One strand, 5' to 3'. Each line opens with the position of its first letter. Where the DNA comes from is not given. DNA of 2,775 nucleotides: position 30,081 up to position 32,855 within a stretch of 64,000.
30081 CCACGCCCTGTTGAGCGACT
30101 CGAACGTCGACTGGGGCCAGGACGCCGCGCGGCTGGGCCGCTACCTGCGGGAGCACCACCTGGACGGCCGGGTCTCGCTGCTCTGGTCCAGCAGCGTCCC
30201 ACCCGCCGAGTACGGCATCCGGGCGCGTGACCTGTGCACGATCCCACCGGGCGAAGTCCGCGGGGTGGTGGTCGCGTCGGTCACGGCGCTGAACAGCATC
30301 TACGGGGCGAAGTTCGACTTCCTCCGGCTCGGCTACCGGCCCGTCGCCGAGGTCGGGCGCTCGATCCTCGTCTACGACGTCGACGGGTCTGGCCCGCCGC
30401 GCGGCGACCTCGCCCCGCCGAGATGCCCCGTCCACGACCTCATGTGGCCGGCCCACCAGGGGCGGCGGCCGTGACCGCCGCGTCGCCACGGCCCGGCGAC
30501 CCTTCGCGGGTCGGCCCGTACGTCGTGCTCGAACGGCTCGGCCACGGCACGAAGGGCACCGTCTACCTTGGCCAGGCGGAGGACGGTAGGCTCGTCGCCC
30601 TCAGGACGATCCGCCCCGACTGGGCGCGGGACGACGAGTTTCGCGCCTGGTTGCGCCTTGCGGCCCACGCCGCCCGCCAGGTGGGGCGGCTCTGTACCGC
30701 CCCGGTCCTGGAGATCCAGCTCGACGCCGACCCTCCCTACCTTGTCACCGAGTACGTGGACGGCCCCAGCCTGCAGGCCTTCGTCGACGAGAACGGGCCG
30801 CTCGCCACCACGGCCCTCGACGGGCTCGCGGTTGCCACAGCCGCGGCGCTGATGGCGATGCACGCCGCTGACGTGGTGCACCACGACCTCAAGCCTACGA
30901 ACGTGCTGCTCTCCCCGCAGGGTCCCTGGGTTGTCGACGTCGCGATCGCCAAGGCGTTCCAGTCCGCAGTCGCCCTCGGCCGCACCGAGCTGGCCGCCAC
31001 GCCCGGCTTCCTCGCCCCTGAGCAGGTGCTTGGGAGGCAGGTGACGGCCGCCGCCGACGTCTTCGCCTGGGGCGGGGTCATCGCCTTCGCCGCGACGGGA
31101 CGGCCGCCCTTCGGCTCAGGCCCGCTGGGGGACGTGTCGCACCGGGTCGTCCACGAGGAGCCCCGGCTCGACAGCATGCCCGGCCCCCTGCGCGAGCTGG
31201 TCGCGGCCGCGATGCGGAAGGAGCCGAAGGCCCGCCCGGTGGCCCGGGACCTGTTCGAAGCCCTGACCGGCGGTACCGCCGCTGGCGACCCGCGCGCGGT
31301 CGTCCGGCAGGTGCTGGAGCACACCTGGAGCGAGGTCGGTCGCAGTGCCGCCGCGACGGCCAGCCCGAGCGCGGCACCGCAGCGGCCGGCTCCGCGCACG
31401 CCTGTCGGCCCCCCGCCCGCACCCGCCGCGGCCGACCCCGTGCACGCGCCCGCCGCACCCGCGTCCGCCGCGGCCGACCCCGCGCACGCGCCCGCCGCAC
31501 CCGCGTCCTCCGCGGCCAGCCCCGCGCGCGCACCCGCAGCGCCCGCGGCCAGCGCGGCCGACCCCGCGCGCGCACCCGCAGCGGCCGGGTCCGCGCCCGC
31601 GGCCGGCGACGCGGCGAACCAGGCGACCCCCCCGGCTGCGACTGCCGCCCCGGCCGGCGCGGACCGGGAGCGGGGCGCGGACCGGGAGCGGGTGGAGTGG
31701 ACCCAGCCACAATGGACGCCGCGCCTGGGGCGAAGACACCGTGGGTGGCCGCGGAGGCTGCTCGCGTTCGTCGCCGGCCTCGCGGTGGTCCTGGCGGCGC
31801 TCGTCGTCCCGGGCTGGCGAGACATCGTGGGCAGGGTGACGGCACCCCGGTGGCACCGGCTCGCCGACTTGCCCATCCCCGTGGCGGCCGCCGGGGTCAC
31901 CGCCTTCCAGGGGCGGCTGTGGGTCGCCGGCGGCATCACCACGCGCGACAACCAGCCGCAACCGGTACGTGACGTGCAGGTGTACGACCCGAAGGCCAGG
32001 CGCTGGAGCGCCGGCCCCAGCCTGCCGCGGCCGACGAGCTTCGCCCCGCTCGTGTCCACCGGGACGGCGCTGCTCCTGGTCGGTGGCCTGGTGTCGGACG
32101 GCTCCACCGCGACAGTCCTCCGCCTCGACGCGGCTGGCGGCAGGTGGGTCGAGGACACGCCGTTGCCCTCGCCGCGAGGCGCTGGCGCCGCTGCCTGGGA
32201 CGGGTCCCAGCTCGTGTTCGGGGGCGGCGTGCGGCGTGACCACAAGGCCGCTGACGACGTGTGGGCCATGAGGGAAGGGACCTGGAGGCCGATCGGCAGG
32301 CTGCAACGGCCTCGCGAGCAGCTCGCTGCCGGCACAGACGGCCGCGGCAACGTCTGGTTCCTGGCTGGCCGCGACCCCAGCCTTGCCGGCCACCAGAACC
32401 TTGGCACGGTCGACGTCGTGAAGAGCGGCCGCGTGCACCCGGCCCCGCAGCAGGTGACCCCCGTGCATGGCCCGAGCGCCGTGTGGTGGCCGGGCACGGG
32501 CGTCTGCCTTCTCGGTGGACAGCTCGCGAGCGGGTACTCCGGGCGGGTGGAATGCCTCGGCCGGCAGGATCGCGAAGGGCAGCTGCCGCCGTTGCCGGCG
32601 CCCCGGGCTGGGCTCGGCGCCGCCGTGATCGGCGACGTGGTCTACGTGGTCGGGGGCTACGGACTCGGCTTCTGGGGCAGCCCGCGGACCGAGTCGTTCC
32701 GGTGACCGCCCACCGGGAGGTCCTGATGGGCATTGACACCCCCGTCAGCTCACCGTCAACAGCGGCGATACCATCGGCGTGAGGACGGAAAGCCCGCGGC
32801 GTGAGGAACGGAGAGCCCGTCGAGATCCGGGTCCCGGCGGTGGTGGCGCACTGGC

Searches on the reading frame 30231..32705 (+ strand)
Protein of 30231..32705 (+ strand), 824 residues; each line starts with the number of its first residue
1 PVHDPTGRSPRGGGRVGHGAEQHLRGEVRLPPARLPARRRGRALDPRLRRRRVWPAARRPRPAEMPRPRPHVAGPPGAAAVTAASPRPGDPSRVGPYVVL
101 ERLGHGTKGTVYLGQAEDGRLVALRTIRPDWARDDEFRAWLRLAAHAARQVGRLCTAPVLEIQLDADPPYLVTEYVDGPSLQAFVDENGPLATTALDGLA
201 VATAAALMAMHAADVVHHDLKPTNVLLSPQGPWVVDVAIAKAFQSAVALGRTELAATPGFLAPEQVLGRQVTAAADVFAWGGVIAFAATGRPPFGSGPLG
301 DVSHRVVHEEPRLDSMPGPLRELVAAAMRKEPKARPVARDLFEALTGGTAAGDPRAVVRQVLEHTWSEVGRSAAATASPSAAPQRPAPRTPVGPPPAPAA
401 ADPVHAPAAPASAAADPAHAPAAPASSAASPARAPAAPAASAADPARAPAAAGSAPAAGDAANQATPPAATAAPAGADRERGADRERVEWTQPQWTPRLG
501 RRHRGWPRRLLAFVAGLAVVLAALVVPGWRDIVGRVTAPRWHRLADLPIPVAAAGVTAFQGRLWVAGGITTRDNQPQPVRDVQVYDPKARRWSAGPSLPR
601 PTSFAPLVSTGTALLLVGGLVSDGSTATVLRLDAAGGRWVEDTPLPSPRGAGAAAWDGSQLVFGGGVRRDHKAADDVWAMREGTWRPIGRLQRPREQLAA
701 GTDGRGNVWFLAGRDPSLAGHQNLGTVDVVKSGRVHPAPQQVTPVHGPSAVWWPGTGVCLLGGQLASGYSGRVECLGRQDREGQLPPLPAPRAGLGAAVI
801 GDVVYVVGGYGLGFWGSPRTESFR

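Call 75: search_protein_families(library=pfam, proteins=[window:30231-32705:+], max_evalue=0.00001)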
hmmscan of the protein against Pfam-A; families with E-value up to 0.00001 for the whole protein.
window:30231-32705:+ (824 aa): 8 families
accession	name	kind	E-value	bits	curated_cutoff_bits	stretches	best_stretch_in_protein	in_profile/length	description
PF00069.31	Pkinase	-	9.6e-28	97.7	31.7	1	97-342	1-258/263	Protein kinase domain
PF07714.23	PK_Tyr_Ser-Thr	-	1.3e-18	67.7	23.1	1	100-344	4-257/258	Protein tyrosine and serine/threonine kinase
PF01344.31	Kelch_1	-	1.9e-16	59.7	20.1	1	552-599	3-46/46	Kelch motif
PF13964.12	Kelch_6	-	2.2e-12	46.9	25.3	1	555-601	6-49/50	Kelch motif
PF24681.1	Kelch_KLHDC2_KLHL20_DRC7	-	1e-11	45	50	1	548-681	46-185/221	KLHDC2/KLHL20/DRC7 Kelch-repeats domain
PF07646.21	Kelch_2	-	8.3e-09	35.4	21.3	0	556-599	7-48/48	Kelch motif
PF13418.12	Kelch_4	-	2.4e-06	27.8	21.6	0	557-599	8-48/49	Galactose oxidase, central domain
PF25210.1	Kelch_FKB95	-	5.8e-06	26.6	70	0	540-595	69-123/268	FKB95, Kelch-repeats domain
